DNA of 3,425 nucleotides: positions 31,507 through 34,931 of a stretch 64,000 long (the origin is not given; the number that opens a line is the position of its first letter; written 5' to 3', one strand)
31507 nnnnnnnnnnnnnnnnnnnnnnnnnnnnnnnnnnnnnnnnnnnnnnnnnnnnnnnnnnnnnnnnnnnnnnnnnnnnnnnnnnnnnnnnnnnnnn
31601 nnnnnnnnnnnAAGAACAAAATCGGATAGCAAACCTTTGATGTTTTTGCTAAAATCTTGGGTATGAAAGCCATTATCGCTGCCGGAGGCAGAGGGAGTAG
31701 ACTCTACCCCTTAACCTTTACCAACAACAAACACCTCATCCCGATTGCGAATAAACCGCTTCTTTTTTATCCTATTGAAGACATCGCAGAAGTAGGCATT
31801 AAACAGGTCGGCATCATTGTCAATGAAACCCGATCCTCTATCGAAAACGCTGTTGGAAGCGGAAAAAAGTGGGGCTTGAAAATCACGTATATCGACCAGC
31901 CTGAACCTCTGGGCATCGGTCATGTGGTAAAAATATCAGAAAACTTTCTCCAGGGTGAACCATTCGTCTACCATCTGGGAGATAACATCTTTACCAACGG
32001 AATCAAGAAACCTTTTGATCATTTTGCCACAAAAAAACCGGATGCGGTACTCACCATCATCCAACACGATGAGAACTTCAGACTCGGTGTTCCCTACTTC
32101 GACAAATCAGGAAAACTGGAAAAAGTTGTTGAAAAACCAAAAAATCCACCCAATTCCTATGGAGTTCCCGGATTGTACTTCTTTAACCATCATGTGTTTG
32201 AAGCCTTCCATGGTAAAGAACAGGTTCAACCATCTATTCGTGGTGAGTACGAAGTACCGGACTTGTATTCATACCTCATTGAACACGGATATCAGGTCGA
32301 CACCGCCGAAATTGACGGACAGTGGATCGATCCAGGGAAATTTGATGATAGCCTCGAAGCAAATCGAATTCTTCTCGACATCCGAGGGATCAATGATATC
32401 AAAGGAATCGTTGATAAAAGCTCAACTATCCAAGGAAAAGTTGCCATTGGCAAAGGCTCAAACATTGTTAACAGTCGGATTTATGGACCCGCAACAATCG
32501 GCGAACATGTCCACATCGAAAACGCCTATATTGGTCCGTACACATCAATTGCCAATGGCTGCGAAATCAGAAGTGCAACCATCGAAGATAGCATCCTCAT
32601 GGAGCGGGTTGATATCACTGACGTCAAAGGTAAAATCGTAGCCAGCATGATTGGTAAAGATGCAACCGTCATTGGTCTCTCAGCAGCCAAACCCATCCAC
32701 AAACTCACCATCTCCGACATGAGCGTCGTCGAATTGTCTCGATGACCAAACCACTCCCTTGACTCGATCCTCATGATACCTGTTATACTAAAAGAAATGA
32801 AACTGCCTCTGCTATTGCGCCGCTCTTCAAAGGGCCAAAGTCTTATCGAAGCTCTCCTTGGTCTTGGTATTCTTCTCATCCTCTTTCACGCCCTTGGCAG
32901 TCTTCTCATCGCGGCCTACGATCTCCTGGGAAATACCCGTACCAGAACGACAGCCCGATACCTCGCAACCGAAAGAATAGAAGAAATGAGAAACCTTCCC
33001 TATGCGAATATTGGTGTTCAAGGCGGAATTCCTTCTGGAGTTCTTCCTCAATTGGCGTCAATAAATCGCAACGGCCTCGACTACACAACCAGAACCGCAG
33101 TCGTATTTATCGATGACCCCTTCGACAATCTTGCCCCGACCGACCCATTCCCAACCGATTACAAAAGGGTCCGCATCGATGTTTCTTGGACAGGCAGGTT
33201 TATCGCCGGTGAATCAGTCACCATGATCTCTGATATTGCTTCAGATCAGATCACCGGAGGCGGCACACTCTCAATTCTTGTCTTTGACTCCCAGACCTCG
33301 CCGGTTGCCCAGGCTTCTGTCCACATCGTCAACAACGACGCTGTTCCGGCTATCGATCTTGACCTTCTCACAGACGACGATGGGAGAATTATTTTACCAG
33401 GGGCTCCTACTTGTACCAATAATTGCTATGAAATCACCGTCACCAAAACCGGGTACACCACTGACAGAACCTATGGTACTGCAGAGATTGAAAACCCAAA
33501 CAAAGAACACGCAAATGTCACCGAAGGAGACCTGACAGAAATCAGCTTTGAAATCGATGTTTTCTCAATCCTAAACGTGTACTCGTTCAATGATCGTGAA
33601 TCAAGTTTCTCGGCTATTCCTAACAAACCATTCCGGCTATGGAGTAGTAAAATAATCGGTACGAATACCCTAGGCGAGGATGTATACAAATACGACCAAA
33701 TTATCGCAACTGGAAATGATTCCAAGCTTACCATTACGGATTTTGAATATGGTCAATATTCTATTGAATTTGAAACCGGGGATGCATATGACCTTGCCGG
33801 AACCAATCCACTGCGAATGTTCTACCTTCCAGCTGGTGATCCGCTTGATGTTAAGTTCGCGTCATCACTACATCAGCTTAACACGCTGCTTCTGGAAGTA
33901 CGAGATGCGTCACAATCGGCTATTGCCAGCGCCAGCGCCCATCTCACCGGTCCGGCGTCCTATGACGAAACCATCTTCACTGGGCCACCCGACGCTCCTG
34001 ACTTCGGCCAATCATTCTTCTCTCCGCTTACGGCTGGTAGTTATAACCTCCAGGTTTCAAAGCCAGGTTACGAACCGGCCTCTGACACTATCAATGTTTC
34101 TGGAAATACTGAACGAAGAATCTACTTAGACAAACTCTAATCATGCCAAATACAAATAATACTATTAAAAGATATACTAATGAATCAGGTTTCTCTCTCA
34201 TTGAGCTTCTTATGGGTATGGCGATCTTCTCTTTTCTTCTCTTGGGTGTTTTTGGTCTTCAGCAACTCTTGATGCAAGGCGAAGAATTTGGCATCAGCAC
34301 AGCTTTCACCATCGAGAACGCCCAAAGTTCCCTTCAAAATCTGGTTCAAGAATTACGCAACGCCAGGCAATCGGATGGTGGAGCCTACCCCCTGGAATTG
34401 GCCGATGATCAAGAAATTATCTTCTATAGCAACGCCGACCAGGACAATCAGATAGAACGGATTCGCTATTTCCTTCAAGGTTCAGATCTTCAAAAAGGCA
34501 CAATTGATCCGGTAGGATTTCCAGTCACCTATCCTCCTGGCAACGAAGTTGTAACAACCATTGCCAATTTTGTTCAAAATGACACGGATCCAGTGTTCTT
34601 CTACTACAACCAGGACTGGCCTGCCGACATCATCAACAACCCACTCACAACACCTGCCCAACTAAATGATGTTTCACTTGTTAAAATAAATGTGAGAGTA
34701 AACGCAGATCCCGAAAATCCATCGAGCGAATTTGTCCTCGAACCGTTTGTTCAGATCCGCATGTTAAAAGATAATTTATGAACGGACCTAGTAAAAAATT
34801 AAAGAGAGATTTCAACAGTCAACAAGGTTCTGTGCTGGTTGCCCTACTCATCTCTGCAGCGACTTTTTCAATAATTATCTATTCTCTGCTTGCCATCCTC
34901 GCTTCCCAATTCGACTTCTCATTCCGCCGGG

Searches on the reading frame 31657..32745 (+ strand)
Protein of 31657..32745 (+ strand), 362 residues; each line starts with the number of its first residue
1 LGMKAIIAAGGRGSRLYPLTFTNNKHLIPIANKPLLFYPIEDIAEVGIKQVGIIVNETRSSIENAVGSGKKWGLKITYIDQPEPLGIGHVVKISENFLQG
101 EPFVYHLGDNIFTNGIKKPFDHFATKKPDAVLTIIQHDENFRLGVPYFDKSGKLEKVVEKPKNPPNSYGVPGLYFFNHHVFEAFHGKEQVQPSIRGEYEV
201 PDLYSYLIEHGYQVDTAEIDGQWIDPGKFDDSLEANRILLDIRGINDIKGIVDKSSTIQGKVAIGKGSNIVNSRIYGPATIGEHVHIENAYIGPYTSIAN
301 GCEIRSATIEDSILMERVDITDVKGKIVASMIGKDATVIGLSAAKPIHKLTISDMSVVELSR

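Call 23: search_protein_families(library=pfam, proteins=[window:31657-32745:+], max_evalue=0.001)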
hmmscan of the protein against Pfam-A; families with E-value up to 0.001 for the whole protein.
window:31657-32745:+ (362 aa): 5 families
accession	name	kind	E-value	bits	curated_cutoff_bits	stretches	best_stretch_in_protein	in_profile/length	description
PF00483.29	NTP_transferase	-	1.1e-43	150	21.2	1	4-239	1-242/245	Nucleotidyl transferase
PF25084.1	LbH_EIF2B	-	3e-08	34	54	1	251-320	17-87/105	EIF2B subunit epsilon LbH domain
PF00132.30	Hexapep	-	4.4e-06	26.6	27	0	288-304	6-22/36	Bacterial transferase hexapeptide (six repeats)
PF12804.13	NTP_transf_3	-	1.6e-05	25.6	27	1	5-78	1-64/160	MobA-like NTP transferase domain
PF24894.1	Hexapep_GlmU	-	0.00017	22.1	23.3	0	297-335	20-57/104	GlmU-like, C-terminal hexapeptide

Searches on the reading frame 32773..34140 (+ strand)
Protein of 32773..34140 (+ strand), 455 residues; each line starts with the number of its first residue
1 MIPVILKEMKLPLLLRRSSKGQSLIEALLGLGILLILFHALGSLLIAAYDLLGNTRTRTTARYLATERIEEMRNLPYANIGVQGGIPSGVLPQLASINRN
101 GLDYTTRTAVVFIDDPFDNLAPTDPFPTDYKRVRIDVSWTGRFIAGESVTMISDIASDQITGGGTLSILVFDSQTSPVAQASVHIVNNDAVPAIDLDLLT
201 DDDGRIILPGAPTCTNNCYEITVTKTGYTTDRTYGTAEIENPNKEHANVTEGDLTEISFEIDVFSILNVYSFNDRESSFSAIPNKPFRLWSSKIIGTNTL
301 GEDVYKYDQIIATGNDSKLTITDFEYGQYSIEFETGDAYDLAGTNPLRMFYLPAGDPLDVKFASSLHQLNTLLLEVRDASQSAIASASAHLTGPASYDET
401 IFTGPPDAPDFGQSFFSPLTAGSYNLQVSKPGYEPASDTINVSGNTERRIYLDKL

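Call 23: search_protein_families(library=pfam, proteins=[window:32773-34140:+], max_evalue=0.001)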
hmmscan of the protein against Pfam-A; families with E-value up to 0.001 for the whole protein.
window:32773-34140:+ (455 aa): 3 families
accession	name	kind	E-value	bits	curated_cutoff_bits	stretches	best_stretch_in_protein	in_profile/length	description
PF13620.12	CarboxypepD_reg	-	2.2e-10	41.2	32.3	1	166-233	2-64/82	Carboxypeptidase regulatory-like domain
PF08308.17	PEGA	-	6.7e-06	26.4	20.8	1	418-451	31-64/71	PEGA domain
PF13715.12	CarbopepD_reg_2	-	0.00026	21.4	32.2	0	418-450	40-72/88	CarboxypepD_reg-like domain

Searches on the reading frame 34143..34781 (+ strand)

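Call 23: search_protein_families(library=pfam, proteins=[window:34143-34781:+], max_evalue=0.001)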
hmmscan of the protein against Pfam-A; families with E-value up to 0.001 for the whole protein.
window:34143-34781:+ (212 aa): 1 family
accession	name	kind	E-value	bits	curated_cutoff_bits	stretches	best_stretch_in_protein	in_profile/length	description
PF07963.17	N_methyl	-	3.5e-07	30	21.2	1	13-37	3-27/27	Prokaryotic N-terminal methylation motif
